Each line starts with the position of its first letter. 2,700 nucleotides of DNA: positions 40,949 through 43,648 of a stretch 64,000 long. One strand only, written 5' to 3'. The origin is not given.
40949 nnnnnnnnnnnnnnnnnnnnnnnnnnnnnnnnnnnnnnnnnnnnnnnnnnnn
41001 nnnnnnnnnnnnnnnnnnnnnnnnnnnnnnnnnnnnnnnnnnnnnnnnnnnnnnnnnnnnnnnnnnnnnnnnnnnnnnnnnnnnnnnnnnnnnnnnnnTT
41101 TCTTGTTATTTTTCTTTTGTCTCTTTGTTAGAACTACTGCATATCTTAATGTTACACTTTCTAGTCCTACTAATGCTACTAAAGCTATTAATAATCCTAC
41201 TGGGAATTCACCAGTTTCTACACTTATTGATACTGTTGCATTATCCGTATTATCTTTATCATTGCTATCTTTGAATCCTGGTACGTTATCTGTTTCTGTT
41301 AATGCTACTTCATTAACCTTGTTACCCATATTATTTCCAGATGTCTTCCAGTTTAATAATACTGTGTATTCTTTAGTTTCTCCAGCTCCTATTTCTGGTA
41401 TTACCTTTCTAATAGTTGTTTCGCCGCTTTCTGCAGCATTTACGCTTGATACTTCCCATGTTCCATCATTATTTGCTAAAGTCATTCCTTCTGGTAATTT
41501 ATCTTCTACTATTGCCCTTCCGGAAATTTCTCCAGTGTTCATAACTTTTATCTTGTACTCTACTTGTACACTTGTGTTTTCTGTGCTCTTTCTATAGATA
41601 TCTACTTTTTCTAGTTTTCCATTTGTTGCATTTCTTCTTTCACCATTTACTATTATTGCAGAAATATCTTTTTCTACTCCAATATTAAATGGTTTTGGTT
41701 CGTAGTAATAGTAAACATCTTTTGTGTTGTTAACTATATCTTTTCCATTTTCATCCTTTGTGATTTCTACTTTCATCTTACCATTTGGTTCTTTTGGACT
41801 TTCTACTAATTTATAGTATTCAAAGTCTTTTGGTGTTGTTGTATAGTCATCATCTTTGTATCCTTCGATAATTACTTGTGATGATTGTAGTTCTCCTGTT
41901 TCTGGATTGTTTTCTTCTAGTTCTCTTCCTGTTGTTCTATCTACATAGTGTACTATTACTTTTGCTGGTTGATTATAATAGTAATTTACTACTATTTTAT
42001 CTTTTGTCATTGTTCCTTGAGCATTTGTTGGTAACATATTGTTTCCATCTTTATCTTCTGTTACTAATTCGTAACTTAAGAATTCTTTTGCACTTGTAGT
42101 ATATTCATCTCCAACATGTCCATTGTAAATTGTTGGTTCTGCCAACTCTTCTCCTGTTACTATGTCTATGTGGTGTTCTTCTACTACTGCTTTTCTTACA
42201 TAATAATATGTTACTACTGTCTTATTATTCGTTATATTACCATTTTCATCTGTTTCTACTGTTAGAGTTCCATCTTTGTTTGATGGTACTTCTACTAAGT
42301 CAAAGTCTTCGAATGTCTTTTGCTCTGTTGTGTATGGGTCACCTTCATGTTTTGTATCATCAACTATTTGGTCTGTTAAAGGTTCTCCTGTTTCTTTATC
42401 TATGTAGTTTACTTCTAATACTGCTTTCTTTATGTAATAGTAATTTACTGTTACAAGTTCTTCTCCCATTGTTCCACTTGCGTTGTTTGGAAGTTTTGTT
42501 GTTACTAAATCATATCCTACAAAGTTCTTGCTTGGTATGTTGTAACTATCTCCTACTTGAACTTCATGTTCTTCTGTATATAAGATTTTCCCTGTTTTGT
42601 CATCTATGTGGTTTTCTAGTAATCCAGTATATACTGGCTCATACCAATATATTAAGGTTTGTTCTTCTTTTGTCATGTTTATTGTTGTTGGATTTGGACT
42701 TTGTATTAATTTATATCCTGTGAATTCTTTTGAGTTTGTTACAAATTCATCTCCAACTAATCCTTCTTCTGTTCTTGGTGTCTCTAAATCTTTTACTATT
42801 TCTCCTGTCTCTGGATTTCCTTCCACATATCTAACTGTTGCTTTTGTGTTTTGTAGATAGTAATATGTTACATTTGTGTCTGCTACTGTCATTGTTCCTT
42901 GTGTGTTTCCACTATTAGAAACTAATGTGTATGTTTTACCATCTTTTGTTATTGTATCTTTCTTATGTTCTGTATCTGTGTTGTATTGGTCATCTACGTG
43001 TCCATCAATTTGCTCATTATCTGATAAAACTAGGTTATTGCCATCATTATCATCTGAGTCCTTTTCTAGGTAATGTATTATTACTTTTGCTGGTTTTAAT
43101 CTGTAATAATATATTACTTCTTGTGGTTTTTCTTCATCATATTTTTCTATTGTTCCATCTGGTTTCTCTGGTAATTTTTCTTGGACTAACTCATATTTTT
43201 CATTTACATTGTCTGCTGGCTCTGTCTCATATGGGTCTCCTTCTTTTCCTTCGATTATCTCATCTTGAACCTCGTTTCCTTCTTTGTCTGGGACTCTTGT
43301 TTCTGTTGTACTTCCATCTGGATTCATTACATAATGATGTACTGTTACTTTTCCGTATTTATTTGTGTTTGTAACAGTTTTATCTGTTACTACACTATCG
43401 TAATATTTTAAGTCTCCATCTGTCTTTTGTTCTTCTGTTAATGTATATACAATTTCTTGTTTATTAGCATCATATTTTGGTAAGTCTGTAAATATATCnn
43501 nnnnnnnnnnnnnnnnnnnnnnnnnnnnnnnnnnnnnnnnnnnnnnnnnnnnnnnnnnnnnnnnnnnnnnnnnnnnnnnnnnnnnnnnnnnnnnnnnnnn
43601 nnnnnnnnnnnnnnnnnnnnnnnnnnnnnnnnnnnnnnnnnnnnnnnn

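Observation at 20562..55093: Tandem pair of giant paralogous surface proteins (5703 and 4665 aa) fills half the window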

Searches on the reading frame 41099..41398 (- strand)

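Call 69: search_protein_families(library=pfam, proteins=[window:41099-41398:-], max_evalue=1)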
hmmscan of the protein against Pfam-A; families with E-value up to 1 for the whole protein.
window:41099-41398:- (100 aa): 2 families
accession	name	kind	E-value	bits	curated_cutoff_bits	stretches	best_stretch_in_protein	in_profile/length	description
PF06305.16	LapA_dom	-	0.014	15.7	28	1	50-80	2-32/64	Lipopolysaccharide assembly protein A domain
PF07848.18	PaaX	-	0.18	12.5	24.8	1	58-89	14-45/70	PaaX-like protein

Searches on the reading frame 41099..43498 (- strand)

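Call 7: search_protein_families(library=pfam, proteins=[window:41099-43498:-], max_evalue=0.01)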
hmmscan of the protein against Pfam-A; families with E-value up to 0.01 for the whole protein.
window:41099-43498:- (800 aa): 3 families
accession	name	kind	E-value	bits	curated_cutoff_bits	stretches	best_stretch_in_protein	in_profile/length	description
PF06458.18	MucBP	-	6.8e-56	187.3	23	7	442-508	5-62/63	MucBP domain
PF12247.13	MKT1_N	-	0.00075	20.2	27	0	430-475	16-61/90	Temperature dependent protein affecting M2 dsRNA replication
PF05738.19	Cna_B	-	0.003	18.4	22.3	1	3-45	48-87/87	Cna protein B-type domain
